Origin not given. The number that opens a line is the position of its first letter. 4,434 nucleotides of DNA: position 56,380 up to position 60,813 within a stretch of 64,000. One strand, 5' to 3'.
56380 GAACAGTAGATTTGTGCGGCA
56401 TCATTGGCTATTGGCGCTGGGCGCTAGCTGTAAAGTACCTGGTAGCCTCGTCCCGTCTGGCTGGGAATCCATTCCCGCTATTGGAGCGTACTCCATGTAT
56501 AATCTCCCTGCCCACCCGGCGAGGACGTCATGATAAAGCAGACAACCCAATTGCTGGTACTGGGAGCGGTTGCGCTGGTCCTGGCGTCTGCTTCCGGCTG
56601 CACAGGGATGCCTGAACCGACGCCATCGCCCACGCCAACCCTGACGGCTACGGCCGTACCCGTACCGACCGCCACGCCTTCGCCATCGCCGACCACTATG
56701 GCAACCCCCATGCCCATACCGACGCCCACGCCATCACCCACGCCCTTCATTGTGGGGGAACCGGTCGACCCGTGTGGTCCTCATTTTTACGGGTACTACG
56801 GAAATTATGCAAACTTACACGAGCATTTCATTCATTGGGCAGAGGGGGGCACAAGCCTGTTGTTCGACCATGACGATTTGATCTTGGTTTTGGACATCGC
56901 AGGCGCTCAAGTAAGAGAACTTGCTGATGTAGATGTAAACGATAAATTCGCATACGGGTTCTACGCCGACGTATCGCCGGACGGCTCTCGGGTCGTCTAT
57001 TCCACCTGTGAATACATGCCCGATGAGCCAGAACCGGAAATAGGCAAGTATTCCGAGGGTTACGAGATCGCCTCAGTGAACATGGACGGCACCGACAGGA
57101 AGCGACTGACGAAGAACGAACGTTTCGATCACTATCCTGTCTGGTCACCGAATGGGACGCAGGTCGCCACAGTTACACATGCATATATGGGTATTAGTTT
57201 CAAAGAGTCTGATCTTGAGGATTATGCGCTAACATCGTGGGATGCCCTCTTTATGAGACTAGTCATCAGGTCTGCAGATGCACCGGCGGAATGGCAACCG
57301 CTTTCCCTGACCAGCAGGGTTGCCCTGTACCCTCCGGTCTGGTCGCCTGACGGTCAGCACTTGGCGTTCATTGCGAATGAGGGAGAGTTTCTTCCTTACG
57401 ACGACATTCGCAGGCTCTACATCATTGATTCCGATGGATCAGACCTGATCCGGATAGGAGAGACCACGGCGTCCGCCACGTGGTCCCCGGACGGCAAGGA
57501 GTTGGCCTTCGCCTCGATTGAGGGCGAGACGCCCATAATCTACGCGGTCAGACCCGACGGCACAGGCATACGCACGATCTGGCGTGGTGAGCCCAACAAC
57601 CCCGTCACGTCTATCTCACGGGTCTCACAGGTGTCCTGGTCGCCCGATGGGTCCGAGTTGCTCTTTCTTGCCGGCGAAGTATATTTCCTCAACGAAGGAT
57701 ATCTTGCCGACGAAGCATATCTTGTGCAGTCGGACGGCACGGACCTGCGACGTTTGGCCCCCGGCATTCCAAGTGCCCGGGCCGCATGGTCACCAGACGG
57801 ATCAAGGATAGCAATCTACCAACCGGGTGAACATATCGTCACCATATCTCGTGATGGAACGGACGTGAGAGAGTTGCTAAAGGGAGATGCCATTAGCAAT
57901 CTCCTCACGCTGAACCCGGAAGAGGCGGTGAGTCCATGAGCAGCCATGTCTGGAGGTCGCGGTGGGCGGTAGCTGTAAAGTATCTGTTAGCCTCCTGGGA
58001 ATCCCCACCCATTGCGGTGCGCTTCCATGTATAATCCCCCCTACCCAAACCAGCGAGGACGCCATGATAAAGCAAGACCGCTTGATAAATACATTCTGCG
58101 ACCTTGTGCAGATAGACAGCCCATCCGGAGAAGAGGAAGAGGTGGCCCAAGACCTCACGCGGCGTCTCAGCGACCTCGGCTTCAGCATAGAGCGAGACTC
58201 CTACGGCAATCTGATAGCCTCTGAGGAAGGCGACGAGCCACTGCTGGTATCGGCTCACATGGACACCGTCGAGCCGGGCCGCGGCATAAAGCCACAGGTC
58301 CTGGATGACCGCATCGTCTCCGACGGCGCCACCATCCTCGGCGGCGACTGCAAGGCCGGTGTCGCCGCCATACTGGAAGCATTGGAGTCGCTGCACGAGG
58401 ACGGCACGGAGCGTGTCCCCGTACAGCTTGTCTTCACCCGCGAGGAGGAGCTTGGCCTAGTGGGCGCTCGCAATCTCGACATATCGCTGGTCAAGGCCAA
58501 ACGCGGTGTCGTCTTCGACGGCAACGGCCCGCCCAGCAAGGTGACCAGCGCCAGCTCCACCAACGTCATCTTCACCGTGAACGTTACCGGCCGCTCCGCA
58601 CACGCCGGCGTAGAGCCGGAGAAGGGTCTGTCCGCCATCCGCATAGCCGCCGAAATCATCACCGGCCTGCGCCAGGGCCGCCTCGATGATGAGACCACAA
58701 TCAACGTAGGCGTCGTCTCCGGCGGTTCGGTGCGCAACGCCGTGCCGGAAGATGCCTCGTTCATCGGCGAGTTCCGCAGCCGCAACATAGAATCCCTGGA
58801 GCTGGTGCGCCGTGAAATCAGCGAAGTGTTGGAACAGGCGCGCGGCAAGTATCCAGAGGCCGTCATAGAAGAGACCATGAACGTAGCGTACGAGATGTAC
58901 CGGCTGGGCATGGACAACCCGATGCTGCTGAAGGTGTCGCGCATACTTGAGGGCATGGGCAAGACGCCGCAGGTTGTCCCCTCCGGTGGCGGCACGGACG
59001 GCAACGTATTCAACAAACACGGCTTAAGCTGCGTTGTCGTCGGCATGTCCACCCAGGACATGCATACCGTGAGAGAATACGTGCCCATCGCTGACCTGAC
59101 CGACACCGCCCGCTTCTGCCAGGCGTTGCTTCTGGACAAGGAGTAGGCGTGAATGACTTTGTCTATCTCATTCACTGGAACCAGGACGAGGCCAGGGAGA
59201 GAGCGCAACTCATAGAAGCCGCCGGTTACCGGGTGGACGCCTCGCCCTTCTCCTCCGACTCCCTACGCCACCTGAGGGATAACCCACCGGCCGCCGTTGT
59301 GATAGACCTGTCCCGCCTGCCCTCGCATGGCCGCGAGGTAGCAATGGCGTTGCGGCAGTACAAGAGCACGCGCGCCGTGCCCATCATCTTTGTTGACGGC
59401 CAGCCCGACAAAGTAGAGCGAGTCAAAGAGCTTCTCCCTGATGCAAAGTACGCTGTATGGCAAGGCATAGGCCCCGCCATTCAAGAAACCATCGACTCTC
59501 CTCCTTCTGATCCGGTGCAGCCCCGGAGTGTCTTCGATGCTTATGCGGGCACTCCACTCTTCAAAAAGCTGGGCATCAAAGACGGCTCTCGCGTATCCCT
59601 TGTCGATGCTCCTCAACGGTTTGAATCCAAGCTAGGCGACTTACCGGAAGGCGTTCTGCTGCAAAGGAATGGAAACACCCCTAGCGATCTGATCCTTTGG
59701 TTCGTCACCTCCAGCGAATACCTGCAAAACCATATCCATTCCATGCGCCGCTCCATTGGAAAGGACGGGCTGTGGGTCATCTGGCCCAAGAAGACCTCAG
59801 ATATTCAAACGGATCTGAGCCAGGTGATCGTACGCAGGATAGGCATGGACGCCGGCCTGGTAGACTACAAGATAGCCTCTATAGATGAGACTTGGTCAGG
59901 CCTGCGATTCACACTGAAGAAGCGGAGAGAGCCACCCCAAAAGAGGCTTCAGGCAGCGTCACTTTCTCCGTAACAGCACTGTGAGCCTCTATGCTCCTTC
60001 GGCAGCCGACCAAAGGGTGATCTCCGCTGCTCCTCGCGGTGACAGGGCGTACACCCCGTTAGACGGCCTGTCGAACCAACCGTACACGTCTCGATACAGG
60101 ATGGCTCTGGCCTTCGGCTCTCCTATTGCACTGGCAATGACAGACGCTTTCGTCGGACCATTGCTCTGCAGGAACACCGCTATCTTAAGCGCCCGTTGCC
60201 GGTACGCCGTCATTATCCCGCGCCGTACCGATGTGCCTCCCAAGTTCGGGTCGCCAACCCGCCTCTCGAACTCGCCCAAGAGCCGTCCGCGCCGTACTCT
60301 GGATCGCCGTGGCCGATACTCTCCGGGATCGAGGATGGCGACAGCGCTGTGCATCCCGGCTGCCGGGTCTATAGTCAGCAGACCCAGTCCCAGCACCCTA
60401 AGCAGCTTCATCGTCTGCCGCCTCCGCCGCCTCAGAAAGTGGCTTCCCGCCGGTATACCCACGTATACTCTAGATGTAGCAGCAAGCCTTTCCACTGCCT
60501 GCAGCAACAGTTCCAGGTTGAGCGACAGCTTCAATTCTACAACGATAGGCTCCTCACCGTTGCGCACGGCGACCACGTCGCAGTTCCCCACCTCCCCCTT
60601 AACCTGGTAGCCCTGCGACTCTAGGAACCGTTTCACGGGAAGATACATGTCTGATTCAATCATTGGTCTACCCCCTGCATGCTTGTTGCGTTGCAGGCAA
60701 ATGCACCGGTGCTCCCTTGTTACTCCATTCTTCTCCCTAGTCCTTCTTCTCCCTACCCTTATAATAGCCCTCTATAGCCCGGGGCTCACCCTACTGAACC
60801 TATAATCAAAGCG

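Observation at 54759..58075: A roughly 100-bp promoter/operator module plus the first four codons (MIKQ) is present three times before three consecutive genes, one of them unrelated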

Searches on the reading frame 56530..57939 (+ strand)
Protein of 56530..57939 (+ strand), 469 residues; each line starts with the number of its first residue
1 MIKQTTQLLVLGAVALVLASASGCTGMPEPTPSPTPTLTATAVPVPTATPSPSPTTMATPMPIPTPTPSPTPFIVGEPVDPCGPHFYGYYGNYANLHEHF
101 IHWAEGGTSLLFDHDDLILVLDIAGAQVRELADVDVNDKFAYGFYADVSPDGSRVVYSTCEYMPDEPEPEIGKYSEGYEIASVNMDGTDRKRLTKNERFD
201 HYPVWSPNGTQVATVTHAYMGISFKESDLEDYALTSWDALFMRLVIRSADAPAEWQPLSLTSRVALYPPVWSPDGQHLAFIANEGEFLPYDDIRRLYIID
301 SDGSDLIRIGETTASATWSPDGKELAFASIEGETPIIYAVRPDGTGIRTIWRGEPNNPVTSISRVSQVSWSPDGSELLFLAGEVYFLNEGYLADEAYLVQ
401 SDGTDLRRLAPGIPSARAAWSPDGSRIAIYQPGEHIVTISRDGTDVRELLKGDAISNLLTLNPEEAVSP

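Call 15: search_protein_families(library=pfam, proteins=[window:56530-57939:+])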
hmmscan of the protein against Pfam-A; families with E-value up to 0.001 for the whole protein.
window:56530-57939:+ (469 aa): 6 families
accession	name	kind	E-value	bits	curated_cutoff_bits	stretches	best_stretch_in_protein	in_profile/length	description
PF07676.18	PD40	-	1.8e-21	76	20.9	0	190-212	1-23/38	WD40-like Beta Propeller Repeat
PF00930.27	DPPIV_N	-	1.1e-07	31.4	22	0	268-334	47-125/354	Dipeptidyl peptidase IV (DPP IV) N-terminal region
PF24797.1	Beta-prop_WDR35_TULP_N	-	4.7e-05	23.1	80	0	270-292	163-185/332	WDR35/TULP4 N-terminal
PF25174.1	Beta-prop_THOC3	-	0.00016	21.2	305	0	315-379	7-63/272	THOC3 beta-propeller domain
PF25460.1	Beta-prop_Aladin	-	0.00031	20.4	171.1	0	313-341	197-223/340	Aladin seven-bladed propeller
PF09142.17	TruB_C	-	0.00044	20.3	28.7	0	407-435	18-47/56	tRNA Pseudouridine synthase II, C terminal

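Call 16: search_protein_families(library=ncbifam, proteins=[window:56530-57939:+])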
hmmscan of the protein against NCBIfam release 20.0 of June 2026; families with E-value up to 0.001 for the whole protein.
window:56530-57939:+ (469 aa): 4 families
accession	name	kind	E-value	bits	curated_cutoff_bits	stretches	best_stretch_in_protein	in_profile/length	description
TIGR02800.1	propeller_TolB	equivalog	2.9e-19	69.3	343.15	1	262-449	189-362/418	Tol-Pal system beta propeller repeat protein TolB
NF053518.1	DipepPtdsDpp5Prph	equivalog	9.6e-17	60.7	900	2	359-451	8-103/655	dipeptidyl-peptidase Dpp5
NF002183.0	PRK01029.1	equivalog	3.8e-10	39.4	405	0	312-379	282-343/429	Tol-Pal system protein TolB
NF033523.0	lasso_peptidase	equivalog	1.5e-08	33.9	400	0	312-381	89-150/638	Atxe2 family lasso peptide isopeptidase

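Call 25: find_homologous_proteins(query=window:56530-57939:+, max_evalue=1e-10)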
Query window:56530-57939:+ (469 aa): 1556 proteins with E <= 1e-10 among 8000 candidates; the best 120 are listed.
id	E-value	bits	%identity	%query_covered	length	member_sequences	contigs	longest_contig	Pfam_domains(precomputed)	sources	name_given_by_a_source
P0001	0.0e+0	1077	100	100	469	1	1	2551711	PF26549.1,PF00930.28,PF23381.2,PF26550.2,PF07676.19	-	-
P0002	3.7e-207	707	64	64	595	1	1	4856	PF23775.2,PF25174.2,PF00930.28,PF23381.2,PF12894.14,PF07676.19,PF26549.1,PF24797.2,PF09142.18,PF26550.2,PF25460.2,PF00400.39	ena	-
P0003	1.4e-165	570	63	84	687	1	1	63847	PF23598.2,PF26549.1,PF00930.28,PF00560.40,PF12799.14,PF13855.13,PF07676.19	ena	-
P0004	8.3e-161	554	61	84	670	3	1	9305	PF23598.2,PF26549.1,PF00930.28,PF00560.40,PF12799.14,PF13855.13,PF07676.19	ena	-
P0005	5.3e-159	548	61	83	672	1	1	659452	PF26549.1,PF00930.28,PF00560.40,PF12799.14,PF13855.13,PF07676.19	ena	-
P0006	4.4e-141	489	64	71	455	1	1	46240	PF26549.1,PF00930.28,PF07676.19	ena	-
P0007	5.1e-133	462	65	75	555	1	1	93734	PF26549.1,PF00930.28,PF00560.40,PF12799.14,PF13855.13,PF07676.19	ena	-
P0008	1.3e-132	461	61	81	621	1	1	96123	PF23598.2,PF26549.1,PF00930.28,PF00560.40,PF12799.14,PF13855.13,PF23211.1,PF07676.19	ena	-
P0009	1.5e-131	457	53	99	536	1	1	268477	PF26549.1,PF00930.28,PF26550.2,PF07676.19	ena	-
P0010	4.0e-131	456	63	75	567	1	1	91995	PF23598.2,PF26549.1,PF00930.28,PF00560.40,PF12799.14,PF13855.13,PF07676.19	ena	-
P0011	1.4e-130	454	63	75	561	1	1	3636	PF26549.1,PF00930.28,PF00560.40,PF26550.2,PF07676.19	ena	-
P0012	2.1e-130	454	61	78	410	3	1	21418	PF26549.1,PF00930.28,PF09142.18,PF26550.2,PF07676.19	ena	-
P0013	8.9e-129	448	63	75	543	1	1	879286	PF26549.1,PF00930.28,PF00560.40,PF12799.14,PF13855.13,PF07676.19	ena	-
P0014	1.0e-128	448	60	75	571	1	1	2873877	PF23598.2,PF26549.1,PF00930.28,PF09142.18,PF00560.40,PF12799.14,PF13855.13,PF07676.19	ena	-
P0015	1.6e-128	447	63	75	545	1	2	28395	PF26549.1,PF00930.28,PF00560.40,PF12799.14,PF13855.13,PF07676.19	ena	-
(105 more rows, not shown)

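Call 37: find_encoding_contigs(protein=P0003, flank=4000, max_places=4)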
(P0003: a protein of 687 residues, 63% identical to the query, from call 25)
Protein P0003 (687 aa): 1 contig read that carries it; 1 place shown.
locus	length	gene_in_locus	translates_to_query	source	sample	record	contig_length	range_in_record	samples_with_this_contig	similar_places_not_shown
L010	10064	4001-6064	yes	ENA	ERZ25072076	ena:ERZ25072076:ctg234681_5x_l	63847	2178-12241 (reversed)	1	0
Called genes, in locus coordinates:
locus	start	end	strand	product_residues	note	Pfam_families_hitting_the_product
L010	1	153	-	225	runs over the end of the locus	PF00814:TsaD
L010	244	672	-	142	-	-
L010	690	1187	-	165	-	PF00210:Ferritin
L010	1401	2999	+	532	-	PF07969:Amidohydro_3, PF01979:Amidohydro_1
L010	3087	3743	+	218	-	PF13483:Lactamase_B_3, PF12706:Lactamase_B_2 (faint)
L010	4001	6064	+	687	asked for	PF00930:DPPIV_N (faint), PF07676:PD40 (faint), PF26549:Tricorn_N (faint), PF23598:LRR_14 (weak), PF00560:LRR_1 (faint), PF12799:LRR_4 (faint), PF13855:LRR_8 (faint)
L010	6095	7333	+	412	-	PF11376:DUF3179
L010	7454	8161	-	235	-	PF02586:SRAP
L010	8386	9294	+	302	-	PF03547:Mem_trans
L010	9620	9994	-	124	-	-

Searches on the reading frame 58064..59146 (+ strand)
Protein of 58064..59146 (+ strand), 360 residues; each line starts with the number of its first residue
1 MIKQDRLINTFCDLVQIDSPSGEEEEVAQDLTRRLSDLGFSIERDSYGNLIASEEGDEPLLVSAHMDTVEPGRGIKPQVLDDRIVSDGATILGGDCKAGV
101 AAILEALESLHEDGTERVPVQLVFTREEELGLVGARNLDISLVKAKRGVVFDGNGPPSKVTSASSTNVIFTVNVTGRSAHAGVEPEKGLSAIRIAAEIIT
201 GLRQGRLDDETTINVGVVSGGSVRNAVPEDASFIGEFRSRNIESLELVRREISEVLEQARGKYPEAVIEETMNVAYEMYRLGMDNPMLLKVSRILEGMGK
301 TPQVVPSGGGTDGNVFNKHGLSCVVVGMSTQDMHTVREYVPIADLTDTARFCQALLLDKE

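Call 15: search_protein_families(library=pfam, proteins=[window:58064-59146:+])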
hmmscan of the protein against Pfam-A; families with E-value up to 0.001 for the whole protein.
window:58064-59146:+ (360 aa): 4 families
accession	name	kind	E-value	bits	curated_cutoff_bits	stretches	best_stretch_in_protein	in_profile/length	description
PF07687.19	M20_dimer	-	1.6e-18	67.1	21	1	170-262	9-105/107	Peptidase dimerisation domain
PF01546.33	Peptidase_M20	-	6.1e-18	65.9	24.6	1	61-357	1-205/206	Peptidase family M20/M25/M40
PF05343.19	Peptidase_M42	-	1.4e-11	44.5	23.2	1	95-139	134-177/292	M42 glutamyl aminopeptidase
PF04389.22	Peptidase_M28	-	7.2e-09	36.1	21.3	1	55-138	11-76/193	Peptidase family M28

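Call 16: search_protein_families(library=ncbifam, proteins=[window:58064-59146:+])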
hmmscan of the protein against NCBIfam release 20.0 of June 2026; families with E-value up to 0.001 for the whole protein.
window:58064-59146:+ (360 aa): 56 families (the best 25 are shown)
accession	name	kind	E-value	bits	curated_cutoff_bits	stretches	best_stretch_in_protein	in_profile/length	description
TIGR01883.1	PepT-like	hypoth_equivalog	1.9e-82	277.2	274.25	1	6-354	1-358/361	peptidase T-like protein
TIGR01910.1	DapE-ArgE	subfamily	1.1e-33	117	217.6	1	10-349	3-371/373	ArgE/DapE family deacylase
NF005602.0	PRK07338.1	equivalog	4.5e-33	114.4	357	1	60-357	97-397/409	hydrolase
NF003976.0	PRK05469.1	subfamily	2.8e-31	108.8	255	1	84-352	130-398/409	tripeptide aminopeptidase PepT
NF009920.0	PRK13381.1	subfamily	2.7e-30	105.5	293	1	81-355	130-404/412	peptidase T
NF004788.0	PRK06133.1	subfamily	1.1e-29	103.7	349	1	3-343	42-397/417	glutamate carboxypeptidase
TIGR01892.1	AcOrn-deacetyl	equivalog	1.4e-26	93.4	297.7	1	12-354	4-363/365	acetylornithine deacetylase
NF006399.0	PRK08651.1-2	equivalog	1e-24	87.3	381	2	4-205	3-216/405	succinyl-diaminopimelate desuccinylase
NF006404.0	PRK08652.1-2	equivalog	1.7e-24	86.4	348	1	6-346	2-315/332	acetylornithine deacetylase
NF005678.0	PRK07473.1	equivalog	1.5e-23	83.4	386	1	55-357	73-373/376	M20/M25/M40 family metallo-hydrolase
NF005710.0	PRK07522.1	subfamily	3.7e-22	79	412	1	58-356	70-385/391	acetylornithine deacetylase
NF006365.0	PRK08588.1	subfamily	6.5e-21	75.1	289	1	3-351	5-372/383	succinyl-diaminopimelate desuccinylase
NF009557.0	PRK13009.1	equivalog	1.5e-20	73.7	284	1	7-353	5-368/377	succinyl-diaminopimelate desuccinylase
TIGR01900.1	dapE-gram_pos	equivalog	2.8e-20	72.5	304.2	1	6-354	4-348/351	succinyl-diaminopimelate desuccinylase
NF006400.0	PRK08651.1-3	equivalog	4.7e-20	71.7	374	1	53-350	78-397/410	succinyl-diaminopimelate desuccinylase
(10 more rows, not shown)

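Call 68: find_encoding_contigs(protein=window:58064-59146:+, flank=6000, max_places=10)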
Protein window:58064-59146:+ (360 aa): no gene with exactly this product is on record in the collection.

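Call 92: search_protein_representatives(protein=window:58064-59146:+)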
Query: 360 residues. Proteins with E-value up to 0.001 (for the whole library): 10335; up to 1e-10: 3297; up to 1e-30: 1008. The best 150 are listed.
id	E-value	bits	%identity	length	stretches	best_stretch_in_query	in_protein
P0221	1.5e-123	428.9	56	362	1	1-356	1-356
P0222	2.6e-114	398.5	54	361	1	1-356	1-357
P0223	1.7e-104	366.2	50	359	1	1-354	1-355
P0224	9.4e-94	330.9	44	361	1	3-356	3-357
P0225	1.5e-86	307.3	43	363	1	1-356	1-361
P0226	2.3e-85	303.3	70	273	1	1-207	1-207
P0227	1.9e-77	277.3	50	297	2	159-356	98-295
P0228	8.9e-76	271.8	40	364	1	2-357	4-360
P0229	6.6e-75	269.0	41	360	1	2-353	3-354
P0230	5.8e-74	265.9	46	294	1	66-356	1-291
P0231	1.4e-73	264.6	41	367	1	2-356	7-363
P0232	3.0e-73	263.5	53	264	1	1-246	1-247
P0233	2.9e-72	260.3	42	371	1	2-351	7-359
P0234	2.1e-71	257.5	39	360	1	3-352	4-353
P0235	5.5e-71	256.1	41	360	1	1-356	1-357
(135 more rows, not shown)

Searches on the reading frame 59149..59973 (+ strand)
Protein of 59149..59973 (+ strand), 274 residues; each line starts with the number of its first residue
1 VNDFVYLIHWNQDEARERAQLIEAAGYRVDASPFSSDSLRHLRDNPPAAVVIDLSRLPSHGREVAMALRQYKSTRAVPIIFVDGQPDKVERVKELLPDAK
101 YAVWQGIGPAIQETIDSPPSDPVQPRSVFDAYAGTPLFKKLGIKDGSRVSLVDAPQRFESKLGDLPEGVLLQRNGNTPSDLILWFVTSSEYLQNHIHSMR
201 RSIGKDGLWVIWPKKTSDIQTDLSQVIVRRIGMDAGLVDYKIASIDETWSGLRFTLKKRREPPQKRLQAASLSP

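Call 15: search_protein_families(library=pfam, proteins=[window:59149-59973:+])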
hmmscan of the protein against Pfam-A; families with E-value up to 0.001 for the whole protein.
window:59149-59973:+ (274 aa): 0 families

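Call 16: search_protein_families(library=ncbifam, proteins=[window:59149-59973:+])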
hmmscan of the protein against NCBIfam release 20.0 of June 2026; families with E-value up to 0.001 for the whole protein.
window:59149-59973:+ (274 aa): 2 families
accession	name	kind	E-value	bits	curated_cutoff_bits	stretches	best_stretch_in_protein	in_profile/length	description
TIGR02154.1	PhoB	equivalog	0.00012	21.5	296.2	1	22-95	22-95/226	phosphate regulon transcriptional regulator PhoB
NF008296.0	PRK11083.1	equivalog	0.00066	19.1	273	0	20-93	21-91/228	two-component system response regulator CreB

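Call 71: search_solved_structures(query=window:59149-59973:+, max_evalue=1)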
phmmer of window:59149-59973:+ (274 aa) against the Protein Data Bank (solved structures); distinct sequences matched with E-value up to 1: 12.
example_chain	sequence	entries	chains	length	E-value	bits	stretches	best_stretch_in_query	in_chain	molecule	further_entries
3t6k_A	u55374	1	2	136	0.0033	20.2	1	7-89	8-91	Response regulator receiver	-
3c3m_A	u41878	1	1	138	0.0047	19.7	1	21-94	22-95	Response regulator receiver protein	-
9qkx_A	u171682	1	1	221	0.11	15.2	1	19-98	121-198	Chains: A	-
3grc_A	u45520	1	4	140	0.15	14.8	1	12-85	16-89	Sensor protein, Kinase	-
2nt3_A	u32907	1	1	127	0.22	14.3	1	20-104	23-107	Response regulator homolog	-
1zgz_A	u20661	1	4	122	0.22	14.2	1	22-95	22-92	TorCAD operon transcriptional regulatory protein torR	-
3q9s_A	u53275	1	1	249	0.44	13.3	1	12-93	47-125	DNA-binding response regulator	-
8svz_A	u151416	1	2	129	0.55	12.9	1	24-95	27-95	Two-component response regulator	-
2msw_A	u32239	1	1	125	0.74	12.5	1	23-88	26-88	Response regulator/sensor histidine kinase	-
1m5t_A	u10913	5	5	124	0.74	12.5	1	17-86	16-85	cell division response regulator DivK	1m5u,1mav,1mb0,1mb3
5ic5_A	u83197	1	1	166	0.84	12.3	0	40-93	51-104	Candidate response regulator, CheY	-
1ys6_A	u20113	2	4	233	0.96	12.1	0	22-92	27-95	Transcriptional regulatory protein prrA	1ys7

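Call 82: search_protein_families(library=pfam, proteins=[window:59149-59973:+], max_evalue=10)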
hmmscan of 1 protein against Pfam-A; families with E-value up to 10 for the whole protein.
window:59149-59973:+ (274 aa): 5 families
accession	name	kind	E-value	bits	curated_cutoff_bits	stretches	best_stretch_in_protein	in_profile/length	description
PF11253.13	DUF3052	-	0.0086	16.4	22.7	1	168-256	35-123/125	Protein of unknown function (DUF3052)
PF00072.30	Response_reg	-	0.024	15.2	30.2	1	18-95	14-89/111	Response regulator receiver domain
PF00462.30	Glutaredoxin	-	0.031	14.9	22.9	1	33-85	10-58/60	Glutaredoxin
PF07988.17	LMSTEN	-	0.23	11.4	27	1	73-95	10-32/47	LMSTEN motif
PF20706.3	GT4-conflict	-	0.23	10.8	26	1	13-58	244-292/385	Family 4 Glycosyltransferase in conflict systems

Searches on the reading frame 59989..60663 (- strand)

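Call 15: search_protein_families(library=pfam, proteins=[window:59989-60663:-])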
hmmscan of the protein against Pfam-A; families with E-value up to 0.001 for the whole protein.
window:59989-60663:- (224 aa): 1 family
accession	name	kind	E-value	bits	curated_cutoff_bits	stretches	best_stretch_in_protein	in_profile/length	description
PF09929.15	DUF2161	-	5.7e-32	110.8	27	1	109-213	14-117/118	Putative PD-(D/E)XK phosphodiesterase (DUF2161)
